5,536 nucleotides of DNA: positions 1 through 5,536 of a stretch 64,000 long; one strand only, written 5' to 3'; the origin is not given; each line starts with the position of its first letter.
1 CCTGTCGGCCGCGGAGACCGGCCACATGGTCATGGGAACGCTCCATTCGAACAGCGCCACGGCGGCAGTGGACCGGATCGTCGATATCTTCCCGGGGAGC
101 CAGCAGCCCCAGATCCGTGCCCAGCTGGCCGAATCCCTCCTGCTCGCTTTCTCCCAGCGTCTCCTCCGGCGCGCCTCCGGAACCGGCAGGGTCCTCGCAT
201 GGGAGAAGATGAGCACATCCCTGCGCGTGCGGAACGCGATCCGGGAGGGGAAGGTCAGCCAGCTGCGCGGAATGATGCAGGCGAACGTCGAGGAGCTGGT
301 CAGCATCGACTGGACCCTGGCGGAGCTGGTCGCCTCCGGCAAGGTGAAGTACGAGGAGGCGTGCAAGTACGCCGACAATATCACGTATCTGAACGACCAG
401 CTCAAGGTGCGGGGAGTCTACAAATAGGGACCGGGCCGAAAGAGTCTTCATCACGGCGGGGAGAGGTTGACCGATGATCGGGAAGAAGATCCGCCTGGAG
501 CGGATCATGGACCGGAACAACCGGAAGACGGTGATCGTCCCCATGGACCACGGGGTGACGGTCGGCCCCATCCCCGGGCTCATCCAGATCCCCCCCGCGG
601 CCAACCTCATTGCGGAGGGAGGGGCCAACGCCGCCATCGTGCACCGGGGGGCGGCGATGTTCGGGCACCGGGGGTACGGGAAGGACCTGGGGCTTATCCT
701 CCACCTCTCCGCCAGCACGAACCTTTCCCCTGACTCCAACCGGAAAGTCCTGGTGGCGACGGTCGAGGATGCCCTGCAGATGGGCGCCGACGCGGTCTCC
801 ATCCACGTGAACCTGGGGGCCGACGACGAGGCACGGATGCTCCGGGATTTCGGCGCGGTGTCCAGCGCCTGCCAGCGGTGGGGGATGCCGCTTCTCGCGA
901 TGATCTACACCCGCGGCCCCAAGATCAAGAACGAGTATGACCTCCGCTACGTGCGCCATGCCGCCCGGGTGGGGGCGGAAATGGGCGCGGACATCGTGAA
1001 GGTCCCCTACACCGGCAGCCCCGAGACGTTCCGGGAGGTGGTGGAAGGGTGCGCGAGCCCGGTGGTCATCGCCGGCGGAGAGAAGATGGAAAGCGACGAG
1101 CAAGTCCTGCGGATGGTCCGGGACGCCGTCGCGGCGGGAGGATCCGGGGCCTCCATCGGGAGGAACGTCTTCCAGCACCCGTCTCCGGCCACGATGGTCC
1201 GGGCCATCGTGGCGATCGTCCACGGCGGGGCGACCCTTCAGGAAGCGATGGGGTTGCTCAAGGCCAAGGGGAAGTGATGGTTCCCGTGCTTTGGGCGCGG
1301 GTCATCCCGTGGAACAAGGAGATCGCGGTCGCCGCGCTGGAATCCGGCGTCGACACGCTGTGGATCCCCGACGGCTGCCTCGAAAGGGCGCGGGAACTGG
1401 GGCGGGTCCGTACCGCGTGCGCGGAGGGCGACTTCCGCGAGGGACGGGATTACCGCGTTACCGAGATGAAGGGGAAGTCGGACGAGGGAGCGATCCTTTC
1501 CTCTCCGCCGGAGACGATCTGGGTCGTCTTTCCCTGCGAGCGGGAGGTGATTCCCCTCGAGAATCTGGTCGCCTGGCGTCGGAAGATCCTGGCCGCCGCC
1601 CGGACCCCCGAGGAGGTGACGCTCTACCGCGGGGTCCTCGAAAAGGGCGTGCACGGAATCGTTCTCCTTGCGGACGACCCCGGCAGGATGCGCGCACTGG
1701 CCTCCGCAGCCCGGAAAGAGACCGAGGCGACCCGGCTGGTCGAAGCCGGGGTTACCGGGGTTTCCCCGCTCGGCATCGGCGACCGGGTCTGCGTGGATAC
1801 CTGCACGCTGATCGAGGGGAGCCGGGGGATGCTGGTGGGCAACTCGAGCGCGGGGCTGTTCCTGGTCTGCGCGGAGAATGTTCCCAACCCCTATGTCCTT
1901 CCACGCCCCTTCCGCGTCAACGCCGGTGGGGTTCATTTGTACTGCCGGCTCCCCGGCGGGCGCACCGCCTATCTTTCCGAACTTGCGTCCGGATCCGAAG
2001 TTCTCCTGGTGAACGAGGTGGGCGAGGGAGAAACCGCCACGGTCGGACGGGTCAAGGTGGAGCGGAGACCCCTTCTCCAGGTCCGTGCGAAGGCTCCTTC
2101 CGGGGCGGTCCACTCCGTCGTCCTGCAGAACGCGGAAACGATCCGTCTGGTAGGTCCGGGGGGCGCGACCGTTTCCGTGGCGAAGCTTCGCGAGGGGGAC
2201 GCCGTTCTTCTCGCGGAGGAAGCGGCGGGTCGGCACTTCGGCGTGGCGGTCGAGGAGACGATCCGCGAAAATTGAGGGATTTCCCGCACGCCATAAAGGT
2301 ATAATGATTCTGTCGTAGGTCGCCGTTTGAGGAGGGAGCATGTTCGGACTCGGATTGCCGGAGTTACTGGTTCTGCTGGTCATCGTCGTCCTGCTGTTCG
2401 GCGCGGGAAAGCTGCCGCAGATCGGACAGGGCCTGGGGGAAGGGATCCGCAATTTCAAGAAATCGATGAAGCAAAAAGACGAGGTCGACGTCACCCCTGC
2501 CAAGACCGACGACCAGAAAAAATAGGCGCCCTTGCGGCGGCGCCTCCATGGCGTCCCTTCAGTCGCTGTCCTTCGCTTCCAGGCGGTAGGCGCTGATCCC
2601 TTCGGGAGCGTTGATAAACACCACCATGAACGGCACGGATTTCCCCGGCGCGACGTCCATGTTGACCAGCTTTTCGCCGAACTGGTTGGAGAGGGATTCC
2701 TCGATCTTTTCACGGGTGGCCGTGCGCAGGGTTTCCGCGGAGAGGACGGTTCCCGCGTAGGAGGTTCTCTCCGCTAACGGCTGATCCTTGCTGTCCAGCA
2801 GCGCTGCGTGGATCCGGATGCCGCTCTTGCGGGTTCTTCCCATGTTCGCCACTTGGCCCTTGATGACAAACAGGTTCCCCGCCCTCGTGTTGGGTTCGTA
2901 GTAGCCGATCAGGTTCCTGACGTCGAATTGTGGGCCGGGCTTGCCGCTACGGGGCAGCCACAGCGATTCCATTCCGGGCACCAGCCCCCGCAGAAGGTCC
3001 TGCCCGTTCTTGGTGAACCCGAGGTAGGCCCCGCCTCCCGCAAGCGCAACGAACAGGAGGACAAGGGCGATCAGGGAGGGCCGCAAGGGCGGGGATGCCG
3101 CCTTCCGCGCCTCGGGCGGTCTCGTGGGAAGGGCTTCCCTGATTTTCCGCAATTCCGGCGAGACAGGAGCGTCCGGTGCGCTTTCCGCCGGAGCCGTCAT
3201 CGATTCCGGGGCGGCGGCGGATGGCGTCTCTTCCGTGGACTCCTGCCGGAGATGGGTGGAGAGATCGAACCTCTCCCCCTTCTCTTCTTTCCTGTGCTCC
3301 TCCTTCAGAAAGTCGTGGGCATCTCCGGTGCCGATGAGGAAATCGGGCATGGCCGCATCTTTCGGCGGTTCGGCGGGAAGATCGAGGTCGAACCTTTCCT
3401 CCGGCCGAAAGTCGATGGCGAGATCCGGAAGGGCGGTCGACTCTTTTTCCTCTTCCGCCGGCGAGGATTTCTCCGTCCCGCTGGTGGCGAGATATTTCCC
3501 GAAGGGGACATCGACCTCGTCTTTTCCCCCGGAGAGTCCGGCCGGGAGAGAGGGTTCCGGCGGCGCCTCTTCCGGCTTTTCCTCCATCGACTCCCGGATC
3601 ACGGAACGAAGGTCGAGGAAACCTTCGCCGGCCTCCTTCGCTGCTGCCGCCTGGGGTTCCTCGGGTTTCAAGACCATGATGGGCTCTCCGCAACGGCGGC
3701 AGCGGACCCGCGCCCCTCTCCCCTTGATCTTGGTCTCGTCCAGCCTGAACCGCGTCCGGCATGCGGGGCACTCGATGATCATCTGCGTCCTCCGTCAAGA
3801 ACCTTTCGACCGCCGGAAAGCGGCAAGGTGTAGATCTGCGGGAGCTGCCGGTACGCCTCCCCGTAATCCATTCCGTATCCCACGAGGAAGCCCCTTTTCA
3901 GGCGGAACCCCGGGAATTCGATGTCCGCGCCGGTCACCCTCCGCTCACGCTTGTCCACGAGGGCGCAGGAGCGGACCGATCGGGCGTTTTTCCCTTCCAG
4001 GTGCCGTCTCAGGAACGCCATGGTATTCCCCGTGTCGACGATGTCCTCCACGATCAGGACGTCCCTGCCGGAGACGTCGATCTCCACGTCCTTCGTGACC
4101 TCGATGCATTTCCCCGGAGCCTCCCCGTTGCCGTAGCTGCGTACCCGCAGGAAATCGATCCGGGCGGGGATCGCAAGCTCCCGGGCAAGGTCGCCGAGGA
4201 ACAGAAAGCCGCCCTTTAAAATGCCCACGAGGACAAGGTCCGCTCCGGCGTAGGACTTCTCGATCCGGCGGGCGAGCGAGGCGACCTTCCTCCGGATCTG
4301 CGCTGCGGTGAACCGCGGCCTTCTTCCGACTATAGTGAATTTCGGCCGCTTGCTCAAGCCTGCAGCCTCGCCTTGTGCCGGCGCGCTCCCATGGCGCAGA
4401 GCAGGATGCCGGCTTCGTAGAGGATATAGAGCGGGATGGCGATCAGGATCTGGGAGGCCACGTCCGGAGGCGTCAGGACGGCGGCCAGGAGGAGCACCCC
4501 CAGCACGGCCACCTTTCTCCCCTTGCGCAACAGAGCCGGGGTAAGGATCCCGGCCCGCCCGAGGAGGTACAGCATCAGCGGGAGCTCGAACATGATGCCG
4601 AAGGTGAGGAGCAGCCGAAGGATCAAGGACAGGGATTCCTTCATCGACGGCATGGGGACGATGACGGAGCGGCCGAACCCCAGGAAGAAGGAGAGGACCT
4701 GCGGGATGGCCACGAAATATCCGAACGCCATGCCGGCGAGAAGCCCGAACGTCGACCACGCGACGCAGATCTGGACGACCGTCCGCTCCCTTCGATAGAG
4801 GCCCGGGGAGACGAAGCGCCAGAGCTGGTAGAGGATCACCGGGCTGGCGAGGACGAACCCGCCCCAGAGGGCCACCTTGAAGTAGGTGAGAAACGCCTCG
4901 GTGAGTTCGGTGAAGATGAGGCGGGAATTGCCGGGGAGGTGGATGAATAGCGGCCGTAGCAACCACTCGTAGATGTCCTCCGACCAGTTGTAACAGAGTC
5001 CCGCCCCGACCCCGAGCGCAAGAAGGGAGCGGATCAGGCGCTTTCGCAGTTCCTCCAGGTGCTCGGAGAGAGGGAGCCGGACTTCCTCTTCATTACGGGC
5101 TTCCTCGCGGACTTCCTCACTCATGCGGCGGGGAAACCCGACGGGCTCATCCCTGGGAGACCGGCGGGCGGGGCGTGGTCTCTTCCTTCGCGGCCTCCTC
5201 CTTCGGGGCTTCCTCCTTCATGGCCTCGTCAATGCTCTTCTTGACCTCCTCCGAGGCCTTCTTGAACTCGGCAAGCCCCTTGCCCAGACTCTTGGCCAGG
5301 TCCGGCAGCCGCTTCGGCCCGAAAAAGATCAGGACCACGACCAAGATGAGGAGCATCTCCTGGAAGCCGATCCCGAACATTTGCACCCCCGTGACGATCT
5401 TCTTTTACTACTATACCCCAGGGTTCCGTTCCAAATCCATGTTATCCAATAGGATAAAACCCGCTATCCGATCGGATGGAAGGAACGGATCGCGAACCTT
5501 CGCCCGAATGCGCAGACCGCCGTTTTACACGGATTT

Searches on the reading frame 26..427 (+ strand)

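Call 38: search_protein_families(library=pfam, max_evalue=0.00001, proteins=[window:26-427:+])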
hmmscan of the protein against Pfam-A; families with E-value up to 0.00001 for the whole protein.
window:26-427:+ (133 aa): 1 family
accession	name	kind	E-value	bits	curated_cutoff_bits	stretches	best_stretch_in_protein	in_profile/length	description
PF00437.27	T2SSE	-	1.5e-06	27.6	24.9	1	1-109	238-339/370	Type II/IV secretion system protein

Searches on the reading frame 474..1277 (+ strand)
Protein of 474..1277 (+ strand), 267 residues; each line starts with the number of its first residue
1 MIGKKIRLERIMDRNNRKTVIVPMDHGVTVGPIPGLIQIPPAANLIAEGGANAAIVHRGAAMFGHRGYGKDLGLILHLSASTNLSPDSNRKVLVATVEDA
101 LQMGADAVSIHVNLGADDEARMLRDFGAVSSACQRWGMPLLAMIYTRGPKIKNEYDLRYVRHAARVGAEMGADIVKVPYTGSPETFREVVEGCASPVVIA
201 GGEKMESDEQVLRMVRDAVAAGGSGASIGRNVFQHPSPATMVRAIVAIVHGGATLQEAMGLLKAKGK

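Call 38: search_protein_families(library=pfam, max_evalue=0.00001, proteins=[window:474-1277:+])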
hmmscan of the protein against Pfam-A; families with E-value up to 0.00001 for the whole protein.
window:474-1277:+ (267 aa): 1 family
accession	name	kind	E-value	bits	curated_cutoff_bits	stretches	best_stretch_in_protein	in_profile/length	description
PF01791.15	DeoC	-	1.2e-67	228.3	23.8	1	19-235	1-229/229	DeoC/LacD family aldolase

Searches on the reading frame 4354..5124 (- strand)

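Call 38: search_protein_families(library=pfam, max_evalue=0.00001, proteins=[window:4354-5124:-])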
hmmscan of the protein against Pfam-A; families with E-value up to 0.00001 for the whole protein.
window:4354-5124:- (256 aa): 1 family
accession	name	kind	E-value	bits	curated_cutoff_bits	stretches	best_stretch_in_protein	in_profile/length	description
PF00902.23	TatC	-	1.5e-71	241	25.1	1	21-231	1-208/208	Sec-independent protein translocase protein (TatC)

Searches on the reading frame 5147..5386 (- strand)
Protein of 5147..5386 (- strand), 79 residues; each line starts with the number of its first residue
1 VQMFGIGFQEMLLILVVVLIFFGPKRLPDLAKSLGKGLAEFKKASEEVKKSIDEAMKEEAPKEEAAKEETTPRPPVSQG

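Call 38: search_protein_families(library=pfam, max_evalue=0.00001, proteins=[window:5147-5386:-])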
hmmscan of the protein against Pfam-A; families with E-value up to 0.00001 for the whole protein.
window:5147-5386:- (79 aa): 1 family
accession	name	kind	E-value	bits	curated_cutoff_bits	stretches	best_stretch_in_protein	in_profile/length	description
PF02416.21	TatA_B_E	-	3.9e-19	68.1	21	1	6-52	1-47/53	mttA/Hcf106 family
